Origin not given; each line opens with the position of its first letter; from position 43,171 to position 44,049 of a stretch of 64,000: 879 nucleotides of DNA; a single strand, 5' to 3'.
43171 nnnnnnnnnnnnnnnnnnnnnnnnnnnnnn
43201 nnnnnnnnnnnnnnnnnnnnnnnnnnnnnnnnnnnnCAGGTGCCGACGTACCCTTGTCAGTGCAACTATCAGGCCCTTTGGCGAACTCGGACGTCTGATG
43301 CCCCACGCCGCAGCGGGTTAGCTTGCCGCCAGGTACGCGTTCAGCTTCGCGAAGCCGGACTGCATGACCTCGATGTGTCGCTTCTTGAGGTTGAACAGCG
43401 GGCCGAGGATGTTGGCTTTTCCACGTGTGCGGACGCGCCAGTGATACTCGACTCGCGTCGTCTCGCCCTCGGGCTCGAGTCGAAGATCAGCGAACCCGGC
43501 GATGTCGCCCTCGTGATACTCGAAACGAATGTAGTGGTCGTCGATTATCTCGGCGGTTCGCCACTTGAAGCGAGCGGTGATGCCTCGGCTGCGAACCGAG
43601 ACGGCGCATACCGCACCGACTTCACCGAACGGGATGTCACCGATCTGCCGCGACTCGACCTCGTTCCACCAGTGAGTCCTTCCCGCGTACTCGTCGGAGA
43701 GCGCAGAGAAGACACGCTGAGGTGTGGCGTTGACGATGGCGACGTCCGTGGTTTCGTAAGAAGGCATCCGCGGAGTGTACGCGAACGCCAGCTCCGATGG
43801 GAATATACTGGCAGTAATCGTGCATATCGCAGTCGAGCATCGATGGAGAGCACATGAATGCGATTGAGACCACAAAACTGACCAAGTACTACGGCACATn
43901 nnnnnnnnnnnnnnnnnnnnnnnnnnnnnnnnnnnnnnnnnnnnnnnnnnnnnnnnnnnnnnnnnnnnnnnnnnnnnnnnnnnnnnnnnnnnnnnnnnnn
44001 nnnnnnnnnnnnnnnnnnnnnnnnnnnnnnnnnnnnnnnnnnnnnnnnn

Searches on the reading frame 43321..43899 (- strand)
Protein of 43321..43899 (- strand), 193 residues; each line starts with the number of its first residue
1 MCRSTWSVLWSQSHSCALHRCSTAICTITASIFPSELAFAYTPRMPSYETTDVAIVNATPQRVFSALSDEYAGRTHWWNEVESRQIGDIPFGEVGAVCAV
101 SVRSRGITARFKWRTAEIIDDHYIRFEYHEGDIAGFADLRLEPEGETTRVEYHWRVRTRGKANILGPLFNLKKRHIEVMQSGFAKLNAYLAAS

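Call 45: search_protein_families(library=pfam, proteins=[window:43321-43899:-], max_evalue=0.00001)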
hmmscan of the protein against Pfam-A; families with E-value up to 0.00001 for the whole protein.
window:43321-43899:- (193 aa): 1 family
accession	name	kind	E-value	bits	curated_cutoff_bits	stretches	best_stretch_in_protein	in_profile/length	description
PF10604.15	Polyketide_cyc2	-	1.1e-10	42.4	27.4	1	51-190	5-141/142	Polyketide cyclase / dehydrase and lipid transport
